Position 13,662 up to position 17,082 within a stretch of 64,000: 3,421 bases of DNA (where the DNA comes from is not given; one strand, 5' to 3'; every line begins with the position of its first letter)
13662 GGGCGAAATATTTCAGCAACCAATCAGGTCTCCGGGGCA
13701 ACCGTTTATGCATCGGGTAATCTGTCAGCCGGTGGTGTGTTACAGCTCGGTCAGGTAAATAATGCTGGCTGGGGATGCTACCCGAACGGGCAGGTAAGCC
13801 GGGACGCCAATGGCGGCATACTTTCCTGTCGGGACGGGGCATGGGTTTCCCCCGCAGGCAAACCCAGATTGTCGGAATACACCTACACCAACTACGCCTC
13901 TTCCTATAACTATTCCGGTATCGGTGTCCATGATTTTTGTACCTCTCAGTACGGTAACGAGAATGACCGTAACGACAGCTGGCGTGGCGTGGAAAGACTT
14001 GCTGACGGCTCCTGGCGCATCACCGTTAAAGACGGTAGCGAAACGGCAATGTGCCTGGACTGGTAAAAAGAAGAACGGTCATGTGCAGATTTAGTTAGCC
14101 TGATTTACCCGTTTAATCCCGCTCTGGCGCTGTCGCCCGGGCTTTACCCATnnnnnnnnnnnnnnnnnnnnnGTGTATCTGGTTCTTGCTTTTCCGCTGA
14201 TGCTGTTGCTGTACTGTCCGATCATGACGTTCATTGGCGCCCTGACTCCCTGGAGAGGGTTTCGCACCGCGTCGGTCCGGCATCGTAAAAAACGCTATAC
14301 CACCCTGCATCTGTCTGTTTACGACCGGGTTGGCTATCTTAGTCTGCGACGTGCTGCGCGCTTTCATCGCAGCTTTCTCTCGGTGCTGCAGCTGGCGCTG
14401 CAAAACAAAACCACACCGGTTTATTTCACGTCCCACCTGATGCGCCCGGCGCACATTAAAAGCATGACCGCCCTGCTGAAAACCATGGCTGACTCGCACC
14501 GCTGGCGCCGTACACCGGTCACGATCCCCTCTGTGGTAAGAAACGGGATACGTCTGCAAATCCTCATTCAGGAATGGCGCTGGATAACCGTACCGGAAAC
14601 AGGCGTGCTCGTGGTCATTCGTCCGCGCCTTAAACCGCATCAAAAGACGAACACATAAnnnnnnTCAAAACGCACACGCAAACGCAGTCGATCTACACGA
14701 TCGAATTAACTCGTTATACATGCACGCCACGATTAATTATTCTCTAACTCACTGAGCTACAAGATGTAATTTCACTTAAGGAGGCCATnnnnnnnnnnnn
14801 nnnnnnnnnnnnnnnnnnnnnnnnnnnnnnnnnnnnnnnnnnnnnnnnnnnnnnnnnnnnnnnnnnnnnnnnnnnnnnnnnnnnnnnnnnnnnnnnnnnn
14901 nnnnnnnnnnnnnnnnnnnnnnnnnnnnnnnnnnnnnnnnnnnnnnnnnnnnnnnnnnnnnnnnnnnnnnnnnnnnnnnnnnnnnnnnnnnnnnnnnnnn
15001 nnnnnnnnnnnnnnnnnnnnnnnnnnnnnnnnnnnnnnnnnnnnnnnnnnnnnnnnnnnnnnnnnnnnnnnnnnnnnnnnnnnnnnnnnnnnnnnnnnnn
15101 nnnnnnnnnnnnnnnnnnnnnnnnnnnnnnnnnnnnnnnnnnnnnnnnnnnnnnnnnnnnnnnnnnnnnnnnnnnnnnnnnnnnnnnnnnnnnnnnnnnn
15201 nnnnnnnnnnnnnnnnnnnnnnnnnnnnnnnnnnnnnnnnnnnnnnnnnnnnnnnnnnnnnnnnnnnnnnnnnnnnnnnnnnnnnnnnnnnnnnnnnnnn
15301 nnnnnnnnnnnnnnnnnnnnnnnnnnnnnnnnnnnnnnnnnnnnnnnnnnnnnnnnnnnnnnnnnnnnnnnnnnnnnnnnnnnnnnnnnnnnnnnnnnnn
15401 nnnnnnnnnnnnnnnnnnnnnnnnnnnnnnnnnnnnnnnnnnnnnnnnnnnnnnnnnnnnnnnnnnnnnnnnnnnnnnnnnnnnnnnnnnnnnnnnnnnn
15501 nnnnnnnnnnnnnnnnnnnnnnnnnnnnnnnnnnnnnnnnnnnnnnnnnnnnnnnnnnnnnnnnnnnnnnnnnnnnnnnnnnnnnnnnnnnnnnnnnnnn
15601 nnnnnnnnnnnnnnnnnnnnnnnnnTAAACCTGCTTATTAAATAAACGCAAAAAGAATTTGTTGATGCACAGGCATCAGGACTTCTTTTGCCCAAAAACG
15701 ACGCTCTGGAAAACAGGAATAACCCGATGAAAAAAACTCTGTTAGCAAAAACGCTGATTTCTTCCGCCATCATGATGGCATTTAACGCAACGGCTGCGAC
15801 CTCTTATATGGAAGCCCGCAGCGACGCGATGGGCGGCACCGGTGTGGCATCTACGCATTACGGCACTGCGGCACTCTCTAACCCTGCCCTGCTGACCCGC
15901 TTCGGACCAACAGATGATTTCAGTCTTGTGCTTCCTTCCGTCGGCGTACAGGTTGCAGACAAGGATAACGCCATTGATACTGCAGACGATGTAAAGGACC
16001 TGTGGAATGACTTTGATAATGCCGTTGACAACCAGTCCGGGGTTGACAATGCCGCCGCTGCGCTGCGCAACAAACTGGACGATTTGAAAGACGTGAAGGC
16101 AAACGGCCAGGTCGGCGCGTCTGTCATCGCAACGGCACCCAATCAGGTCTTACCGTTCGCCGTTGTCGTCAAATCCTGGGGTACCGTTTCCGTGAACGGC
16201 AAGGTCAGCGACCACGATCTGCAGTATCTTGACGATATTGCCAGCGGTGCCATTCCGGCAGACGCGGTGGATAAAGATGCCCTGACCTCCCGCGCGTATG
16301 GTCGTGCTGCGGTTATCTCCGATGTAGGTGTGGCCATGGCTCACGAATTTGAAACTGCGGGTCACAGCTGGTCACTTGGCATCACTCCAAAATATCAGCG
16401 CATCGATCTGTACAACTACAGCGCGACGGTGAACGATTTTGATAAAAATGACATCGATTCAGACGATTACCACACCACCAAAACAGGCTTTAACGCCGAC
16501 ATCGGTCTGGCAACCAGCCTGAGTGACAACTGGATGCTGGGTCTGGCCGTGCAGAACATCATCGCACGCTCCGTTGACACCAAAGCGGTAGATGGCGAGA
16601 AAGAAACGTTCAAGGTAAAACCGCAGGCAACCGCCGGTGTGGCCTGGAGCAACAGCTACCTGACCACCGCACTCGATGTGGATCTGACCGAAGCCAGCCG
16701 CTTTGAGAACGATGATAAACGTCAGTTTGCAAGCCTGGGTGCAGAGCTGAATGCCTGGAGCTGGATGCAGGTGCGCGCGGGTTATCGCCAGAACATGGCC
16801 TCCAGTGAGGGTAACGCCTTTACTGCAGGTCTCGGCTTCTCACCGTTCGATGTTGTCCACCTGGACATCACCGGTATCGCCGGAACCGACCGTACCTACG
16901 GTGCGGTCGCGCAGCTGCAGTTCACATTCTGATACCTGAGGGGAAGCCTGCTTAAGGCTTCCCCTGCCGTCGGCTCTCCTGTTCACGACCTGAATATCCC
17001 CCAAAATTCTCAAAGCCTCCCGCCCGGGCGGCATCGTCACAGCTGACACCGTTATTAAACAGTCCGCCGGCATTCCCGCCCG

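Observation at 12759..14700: IncI-type thin-pilus operon without rci or shufflon; PilV carries tail-fibre-like tandem repeats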

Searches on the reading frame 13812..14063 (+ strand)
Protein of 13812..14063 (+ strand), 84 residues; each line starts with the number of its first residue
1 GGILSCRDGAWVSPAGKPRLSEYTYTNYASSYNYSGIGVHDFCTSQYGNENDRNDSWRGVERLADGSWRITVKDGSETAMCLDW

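Call 51: search_protein_families(library=phrogs, proteins=[window:13812-14063:+], max_evalue=1)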
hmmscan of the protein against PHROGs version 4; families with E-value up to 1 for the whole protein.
seq(84 aa): 0 families

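Call 52: search_protein_families(library=pfam, proteins=[window:13812-14063:+], max_evalue=10)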
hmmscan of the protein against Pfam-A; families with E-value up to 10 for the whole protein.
seq(84 aa): 1 family
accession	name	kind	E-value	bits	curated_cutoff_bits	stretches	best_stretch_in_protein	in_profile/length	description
PF01664.22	Reo_sigma1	-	0.011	15.5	27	1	33-79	164-212/229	Reovirus viral attachment protein sigma 1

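Call 64: search_dna_similar(query=window:13839-14063:+, collection=plasmids, mode=protein, max_rows=40, max_evalue=0.001, rows=spread)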
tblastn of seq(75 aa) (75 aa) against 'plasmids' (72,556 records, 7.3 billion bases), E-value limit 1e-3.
Records with a match: 23; places in all: 27; records where one place covers at least 80% of the query: 23.
Best place of each record, by identity: >=99% 1; 90-95% 1; 80-90% 12; 60-80% 9.
By first word of the organism name: Enterobacter 19; Leclercia 2; Lelliottia 1; Citrobacter 1.
By predicted mobility (MOB-suite, as given by PLSDB): mobilizable 23.
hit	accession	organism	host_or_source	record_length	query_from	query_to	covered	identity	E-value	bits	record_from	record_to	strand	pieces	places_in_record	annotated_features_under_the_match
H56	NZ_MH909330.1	Leclercia adecarboxylata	Nanjing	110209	1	75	100%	100.0%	5e-34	128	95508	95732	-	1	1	pilV: shufflon system plasmid conjugative transfer pilus tip adhesin PilV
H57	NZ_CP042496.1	Leclercia adecarboxylata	Whole organism,Shower 2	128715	1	75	100%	94.7%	4e-33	125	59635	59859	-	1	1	pilV: shufflon system plasmid conjugative transfer pilus tip adhesin PilV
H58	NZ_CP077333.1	Lelliottia amnigena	-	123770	1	75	100%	85.3%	5e-31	119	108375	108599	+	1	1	pilV: shufflon system plasmid conjugative transfer pilus tip adhesin PilV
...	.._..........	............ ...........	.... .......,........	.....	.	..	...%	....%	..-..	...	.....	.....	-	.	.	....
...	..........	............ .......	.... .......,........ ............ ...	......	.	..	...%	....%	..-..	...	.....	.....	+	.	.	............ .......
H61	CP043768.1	Enterobacter hormaechei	Homo sapiens,Pure culture,rectal swab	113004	1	75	100%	84.0%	2e-28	112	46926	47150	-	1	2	none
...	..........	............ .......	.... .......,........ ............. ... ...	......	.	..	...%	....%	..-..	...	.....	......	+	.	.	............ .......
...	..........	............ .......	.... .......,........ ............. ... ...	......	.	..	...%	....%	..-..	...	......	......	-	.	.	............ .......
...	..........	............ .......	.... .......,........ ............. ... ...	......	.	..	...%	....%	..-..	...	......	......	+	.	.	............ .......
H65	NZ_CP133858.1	Enterobacter hormaechei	Homo sapiens,pure culture,urine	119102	1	75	100%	84.0%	2e-28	112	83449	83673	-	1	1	none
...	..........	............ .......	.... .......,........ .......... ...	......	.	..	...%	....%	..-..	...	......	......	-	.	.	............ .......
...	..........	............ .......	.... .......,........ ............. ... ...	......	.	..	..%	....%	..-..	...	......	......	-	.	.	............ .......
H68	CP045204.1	Citrobacter telavivensis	Homo sapiens,rectum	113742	2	75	99%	81.1%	3e-28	111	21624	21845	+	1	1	none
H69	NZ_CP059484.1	Enterobacter kobei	Homo sapiens,rectal swab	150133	2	75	99%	81.1%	3e-28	111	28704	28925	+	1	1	none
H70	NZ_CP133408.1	Enterobacter hormaechei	Single microbial strain,Lettuce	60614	2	75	99%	75.7%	3e-24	100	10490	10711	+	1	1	none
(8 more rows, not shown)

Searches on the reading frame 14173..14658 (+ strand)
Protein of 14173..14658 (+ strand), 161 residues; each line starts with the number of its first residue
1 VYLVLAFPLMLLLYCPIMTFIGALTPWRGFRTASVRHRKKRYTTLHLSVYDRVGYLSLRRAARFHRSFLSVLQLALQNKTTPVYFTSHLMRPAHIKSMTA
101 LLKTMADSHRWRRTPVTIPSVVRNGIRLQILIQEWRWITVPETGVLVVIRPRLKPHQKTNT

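Call 7: search_protein_families(library=pfam, proteins=[window:14173-14658:+], max_evalue=0.01)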
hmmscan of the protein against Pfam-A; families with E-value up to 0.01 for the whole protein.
window:14173-14658:+ (161 aa): 0 families

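Call 51: search_protein_families(library=phrogs, proteins=[window:14173-14655:+], max_evalue=1)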
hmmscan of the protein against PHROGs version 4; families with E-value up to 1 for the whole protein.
window:14173-14655:+ (161 aa): 0 families

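Call 52: search_protein_families(library=pfam, proteins=[window:14173-14655:+], max_evalue=10)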
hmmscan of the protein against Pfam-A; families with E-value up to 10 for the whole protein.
window:14173-14655:+ (161 aa): 0 families

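Call 56: search_dna_similar(query=window:14173-14655:+, collection=plasmids, mode=protein, max_rows=30, rows=spread)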
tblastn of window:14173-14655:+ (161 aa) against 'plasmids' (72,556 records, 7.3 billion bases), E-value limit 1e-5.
Records with a match: 66; places in all: 66; records where one place covers at least 80% of the query: 64.
Best place of each record, by identity: 95-99% 2; 60-80% 58; <60% 6.
By first word of the organism name: Enterobacter 36; Citrobacter 21; Leclercia 2; Pectobacterium 2; Mixta 1; Yokenella 1; Lelliottia 1; Salmonella 1; Klebsiella 1.
By predicted mobility (MOB-suite, as given by PLSDB): mobilizable 65; non-mobilizable 1.
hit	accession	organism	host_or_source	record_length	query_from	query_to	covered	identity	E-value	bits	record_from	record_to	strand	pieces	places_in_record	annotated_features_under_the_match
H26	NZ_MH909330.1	Leclercia adecarboxylata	Nanjing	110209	1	161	100%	97.5%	2e-99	320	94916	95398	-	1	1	hypothetical protein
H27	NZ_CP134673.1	Enterobacter ludwigii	Homo sapiens,bacteria,rectum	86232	1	161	100%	71.8%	2e-71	239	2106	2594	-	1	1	hypothetical protein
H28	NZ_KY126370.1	Enterobacter cloacae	baby spinach leaves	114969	1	161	100%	71.8%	2e-71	239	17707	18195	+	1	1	hypothetical protein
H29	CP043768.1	Enterobacter hormaechei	Homo sapiens,Pure culture,rectal swab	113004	1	160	99%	71.9%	5e-72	241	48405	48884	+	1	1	hypothetical protein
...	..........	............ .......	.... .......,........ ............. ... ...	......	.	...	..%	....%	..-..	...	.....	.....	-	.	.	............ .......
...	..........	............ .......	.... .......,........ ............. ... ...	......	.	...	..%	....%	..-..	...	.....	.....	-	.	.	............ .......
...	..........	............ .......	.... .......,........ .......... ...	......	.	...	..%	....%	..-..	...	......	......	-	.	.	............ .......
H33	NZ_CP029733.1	Citrobacter sp. CRE-46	-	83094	1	161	100%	71.2%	6e-71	238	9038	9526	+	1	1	hypothetical protein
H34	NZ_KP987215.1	Citrobacter freundii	-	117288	1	161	100%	71.2%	1e-70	237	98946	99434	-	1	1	hypothetical protein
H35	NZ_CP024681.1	Citrobacter freundii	Homo sapiens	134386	1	161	100%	71.2%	1e-70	237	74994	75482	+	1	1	hypothetical protein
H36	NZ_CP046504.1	Citrobacter freundii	-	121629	1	161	100%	70.6%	4e-70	235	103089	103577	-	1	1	hypothetical protein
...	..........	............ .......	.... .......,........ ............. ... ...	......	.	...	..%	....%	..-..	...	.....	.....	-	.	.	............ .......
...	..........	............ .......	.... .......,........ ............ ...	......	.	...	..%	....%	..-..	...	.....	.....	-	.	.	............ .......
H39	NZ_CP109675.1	Enterobacter cloacae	Homo sapiens,blood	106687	6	160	96%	72.9%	2e-70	236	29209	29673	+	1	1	hypothetical protein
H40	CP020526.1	Enterobacter cloacae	Homo sapiens,human,trachael aspirate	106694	6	160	96%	72.9%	2e-70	236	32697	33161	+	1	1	none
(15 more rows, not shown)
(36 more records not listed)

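Call 62: search_protein_families(library=ncbifam, proteins=[window:14173-14655:+], max_evalue=0.001)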
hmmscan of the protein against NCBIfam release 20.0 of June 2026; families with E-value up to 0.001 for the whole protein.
window:14173-14655:+ (161 aa): 0 families

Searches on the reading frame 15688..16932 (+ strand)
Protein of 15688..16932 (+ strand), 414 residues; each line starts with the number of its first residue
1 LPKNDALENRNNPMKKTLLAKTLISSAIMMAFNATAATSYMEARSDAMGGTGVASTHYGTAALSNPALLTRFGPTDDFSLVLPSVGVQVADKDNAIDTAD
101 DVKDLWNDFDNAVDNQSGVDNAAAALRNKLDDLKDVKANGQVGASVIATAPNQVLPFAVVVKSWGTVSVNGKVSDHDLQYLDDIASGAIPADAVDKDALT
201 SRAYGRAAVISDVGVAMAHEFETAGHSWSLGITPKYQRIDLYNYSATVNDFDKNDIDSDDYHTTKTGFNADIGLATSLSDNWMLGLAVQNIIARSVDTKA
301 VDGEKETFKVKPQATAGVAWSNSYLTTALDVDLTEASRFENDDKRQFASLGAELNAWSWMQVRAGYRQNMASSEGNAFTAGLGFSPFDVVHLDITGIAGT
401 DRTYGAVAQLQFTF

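Call 7: search_protein_families(library=pfam, proteins=[window:15688-16932:+], max_evalue=0.01)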
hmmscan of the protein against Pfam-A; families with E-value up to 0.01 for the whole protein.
window:15688-16932:+ (414 aa): 3 families
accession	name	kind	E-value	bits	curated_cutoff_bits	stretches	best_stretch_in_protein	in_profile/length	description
PF13729.12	TraF_2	-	1.2e-74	251.3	25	1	63-332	2-264/264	F plasmid transfer operon, TraF, protein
PF11751.14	PorP_SprF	-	0.00027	21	22.3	1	215-385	84-241/273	Type IX secretion system membrane protein PorP/SprF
PF13505.12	OMP_b-brl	-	0.0062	17.2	28.7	1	205-295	86-157/175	Outer membrane protein beta-barrel domain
